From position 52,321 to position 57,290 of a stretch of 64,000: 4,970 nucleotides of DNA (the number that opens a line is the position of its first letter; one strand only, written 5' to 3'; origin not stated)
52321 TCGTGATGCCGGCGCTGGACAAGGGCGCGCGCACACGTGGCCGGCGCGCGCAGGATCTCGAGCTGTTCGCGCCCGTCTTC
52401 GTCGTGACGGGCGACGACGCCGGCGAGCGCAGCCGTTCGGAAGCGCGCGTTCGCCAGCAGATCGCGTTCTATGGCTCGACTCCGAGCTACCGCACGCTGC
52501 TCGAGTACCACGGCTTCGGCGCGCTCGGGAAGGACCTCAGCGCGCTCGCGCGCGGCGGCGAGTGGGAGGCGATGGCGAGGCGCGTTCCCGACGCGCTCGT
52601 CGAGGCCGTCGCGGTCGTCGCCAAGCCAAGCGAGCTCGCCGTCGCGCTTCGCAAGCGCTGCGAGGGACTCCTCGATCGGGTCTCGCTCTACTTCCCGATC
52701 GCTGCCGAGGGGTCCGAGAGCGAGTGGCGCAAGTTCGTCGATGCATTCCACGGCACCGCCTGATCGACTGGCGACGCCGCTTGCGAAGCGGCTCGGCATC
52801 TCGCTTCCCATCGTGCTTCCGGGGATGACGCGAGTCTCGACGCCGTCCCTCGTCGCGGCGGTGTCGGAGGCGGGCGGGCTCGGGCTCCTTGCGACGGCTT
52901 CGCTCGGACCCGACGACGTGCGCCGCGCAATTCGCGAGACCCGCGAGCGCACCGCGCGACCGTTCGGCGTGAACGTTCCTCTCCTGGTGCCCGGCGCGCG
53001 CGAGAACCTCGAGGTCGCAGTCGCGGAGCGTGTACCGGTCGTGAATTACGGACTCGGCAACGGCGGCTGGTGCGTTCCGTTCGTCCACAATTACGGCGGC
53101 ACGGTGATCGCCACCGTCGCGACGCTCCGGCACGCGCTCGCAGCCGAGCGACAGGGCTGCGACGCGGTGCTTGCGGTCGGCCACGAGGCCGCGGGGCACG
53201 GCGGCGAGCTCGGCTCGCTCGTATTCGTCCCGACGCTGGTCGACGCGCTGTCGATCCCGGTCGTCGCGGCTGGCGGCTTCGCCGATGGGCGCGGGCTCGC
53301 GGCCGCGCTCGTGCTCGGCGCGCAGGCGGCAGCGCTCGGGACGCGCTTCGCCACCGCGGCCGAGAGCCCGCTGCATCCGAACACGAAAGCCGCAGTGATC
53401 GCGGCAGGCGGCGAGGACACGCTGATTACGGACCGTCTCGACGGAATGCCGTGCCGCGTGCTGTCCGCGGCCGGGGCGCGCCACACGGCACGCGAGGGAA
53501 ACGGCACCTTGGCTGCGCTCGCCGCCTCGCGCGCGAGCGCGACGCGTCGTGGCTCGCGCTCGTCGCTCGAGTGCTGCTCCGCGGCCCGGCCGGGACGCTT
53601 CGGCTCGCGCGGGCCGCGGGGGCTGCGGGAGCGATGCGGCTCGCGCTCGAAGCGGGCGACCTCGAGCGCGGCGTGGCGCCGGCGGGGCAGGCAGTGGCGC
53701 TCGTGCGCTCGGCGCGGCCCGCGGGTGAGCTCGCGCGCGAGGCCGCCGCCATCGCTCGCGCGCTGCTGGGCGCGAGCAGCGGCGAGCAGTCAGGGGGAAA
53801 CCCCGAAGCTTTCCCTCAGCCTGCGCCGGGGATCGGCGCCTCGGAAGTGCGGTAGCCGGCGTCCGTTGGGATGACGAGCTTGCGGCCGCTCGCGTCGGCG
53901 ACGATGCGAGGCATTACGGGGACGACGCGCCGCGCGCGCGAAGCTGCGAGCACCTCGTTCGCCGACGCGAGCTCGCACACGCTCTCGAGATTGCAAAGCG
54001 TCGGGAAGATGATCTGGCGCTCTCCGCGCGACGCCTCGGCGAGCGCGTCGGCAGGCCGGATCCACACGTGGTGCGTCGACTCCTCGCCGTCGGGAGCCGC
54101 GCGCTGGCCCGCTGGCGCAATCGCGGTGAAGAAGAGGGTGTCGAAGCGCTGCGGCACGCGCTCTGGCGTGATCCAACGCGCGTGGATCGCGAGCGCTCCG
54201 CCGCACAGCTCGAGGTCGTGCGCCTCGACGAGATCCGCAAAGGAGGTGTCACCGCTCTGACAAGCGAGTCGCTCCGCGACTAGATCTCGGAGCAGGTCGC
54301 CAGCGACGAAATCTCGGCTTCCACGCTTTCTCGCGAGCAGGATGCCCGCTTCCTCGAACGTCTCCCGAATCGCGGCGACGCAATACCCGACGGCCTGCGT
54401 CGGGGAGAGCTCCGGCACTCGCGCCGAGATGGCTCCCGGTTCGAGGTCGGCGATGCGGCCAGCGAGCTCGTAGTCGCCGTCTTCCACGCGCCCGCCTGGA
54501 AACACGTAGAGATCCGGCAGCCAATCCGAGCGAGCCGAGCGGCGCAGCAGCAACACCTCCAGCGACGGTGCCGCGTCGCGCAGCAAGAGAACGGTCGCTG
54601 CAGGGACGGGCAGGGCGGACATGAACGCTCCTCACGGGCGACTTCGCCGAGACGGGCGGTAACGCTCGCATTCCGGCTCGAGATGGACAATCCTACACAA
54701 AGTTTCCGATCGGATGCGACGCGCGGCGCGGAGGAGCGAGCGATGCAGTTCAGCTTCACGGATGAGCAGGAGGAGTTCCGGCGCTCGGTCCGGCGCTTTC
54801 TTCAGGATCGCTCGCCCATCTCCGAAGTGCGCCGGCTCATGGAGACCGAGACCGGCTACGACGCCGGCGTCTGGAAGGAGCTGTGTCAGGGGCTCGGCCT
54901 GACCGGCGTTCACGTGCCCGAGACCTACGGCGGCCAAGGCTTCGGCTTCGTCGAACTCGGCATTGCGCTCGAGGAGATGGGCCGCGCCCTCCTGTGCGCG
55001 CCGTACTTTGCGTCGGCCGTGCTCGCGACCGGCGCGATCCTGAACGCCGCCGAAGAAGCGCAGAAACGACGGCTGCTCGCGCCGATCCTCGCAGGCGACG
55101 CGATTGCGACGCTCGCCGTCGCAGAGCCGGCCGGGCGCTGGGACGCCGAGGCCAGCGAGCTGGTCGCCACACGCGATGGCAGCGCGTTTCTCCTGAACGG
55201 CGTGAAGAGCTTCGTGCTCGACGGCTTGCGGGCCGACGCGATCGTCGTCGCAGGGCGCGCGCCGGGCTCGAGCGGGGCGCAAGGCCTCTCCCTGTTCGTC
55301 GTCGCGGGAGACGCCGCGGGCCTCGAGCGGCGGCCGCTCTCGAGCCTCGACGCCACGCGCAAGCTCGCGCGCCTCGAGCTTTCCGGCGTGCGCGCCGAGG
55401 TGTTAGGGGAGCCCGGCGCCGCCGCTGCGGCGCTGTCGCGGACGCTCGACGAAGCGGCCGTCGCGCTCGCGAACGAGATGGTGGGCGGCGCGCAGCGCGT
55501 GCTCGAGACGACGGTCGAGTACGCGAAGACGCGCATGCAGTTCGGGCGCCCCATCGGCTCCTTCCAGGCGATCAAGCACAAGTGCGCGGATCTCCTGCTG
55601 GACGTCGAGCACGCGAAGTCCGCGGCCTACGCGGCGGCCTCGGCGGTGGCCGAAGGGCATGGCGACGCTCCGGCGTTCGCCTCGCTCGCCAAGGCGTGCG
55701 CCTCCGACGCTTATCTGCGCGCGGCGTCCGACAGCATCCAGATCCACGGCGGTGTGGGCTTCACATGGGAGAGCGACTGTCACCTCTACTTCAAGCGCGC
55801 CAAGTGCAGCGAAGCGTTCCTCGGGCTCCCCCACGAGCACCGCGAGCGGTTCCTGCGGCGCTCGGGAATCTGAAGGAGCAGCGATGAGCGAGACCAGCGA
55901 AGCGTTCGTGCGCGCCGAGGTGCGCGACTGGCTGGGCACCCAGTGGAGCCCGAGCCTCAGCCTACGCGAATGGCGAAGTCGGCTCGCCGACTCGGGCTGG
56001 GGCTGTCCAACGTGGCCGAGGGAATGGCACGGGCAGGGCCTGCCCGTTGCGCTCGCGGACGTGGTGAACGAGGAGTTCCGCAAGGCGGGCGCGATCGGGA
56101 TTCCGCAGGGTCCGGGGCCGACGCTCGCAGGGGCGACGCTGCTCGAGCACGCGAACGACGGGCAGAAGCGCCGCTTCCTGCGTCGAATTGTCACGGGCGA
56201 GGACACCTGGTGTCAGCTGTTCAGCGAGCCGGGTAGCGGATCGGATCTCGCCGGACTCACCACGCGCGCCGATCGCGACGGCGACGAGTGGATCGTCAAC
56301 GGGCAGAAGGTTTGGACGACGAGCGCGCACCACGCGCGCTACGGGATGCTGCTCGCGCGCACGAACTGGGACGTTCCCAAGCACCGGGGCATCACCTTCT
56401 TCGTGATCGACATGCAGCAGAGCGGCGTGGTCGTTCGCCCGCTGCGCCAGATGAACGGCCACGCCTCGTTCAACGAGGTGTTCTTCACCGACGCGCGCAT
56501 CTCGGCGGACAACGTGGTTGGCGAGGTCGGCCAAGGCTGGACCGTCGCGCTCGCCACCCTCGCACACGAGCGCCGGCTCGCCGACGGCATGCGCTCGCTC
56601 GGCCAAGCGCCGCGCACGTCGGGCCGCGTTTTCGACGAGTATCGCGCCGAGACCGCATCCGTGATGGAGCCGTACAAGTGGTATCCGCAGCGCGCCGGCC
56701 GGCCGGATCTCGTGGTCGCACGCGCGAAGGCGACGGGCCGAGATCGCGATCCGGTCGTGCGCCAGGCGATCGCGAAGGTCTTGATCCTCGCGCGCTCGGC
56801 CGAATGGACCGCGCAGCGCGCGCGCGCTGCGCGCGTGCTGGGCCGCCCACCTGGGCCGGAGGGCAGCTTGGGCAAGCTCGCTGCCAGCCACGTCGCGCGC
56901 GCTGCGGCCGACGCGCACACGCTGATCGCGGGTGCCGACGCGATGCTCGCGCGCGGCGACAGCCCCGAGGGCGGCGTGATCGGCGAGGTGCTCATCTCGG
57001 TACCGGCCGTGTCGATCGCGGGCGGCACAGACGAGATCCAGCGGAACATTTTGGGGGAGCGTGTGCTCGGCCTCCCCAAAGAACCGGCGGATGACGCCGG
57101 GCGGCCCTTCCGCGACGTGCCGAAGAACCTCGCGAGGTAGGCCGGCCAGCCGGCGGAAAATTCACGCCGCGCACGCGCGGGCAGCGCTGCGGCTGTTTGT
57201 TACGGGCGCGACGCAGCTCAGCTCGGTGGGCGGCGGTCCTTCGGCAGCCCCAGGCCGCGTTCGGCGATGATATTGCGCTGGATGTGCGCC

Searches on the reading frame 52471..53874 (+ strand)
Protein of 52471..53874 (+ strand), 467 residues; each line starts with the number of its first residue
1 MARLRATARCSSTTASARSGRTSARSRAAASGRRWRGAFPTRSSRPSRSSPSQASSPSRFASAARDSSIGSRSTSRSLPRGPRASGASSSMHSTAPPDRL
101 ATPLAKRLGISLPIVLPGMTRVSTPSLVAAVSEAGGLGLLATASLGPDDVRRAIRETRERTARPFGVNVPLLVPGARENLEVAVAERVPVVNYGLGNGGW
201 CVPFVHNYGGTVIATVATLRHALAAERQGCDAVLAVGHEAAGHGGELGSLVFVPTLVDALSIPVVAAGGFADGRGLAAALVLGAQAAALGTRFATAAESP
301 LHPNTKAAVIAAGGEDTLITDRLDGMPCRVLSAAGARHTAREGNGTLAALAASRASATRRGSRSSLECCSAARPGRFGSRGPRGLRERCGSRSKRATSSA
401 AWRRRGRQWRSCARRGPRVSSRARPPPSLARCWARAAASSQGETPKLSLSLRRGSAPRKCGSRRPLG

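Call 38: search_protein_families(library=pfam, proteins=[window:52471-53874:+], max_evalue=0.01)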
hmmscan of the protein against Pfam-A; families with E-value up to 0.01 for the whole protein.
window:52471-53874:+ (467 aa): 3 families
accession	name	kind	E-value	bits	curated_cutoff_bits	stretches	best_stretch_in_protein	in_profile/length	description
PF03060.21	NMO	-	1.7e-50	172.8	28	2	179-339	105-271/331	Nitronate monooxygenase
PF00478.31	IMPDH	-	3.3e-06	26.8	25.6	1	255-300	201-246/345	IMP dehydrogenase / GMP reductase domain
PF01070.24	FMN_dh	-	0.0075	15.8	24.9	0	216-296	226-308/350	FMN-dependent dehydrogenase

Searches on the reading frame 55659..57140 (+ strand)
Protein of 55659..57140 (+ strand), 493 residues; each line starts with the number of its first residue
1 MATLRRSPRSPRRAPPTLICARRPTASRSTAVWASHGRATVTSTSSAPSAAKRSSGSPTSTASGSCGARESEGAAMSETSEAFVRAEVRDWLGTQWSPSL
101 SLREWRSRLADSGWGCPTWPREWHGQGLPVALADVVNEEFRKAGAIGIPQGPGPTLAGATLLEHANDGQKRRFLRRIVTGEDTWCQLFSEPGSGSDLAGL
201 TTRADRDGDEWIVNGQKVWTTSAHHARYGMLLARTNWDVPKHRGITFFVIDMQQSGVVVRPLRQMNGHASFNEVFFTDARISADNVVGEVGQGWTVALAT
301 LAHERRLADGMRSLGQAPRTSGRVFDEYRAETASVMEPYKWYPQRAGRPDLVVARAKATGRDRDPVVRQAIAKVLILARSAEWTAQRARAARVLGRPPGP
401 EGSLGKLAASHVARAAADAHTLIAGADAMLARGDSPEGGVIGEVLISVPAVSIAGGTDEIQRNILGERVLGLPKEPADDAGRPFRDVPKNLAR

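Call 13: search_protein_families(library=pfam, proteins=[window:55659-57140:+])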
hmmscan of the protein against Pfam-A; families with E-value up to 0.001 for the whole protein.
window:55659-57140:+ (493 aa): 3 families
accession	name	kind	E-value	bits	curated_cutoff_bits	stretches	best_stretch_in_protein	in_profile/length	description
PF02770.24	Acyl-CoA_dh_M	-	2.5e-21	76.1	33.3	1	185-278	1-96/97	Acyl-CoA dehydrogenase, middle domain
PF00441.29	Acyl-CoA_dh_1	-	5.9e-14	52.9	22.4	1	363-470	49-150/150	Acyl-CoA dehydrogenase, C-terminal domain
PF02771.21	Acyl-CoA_dh_N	-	2.1e-09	38.2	22.9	1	74-181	5-113/113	Acyl-CoA dehydrogenase, N-terminal domain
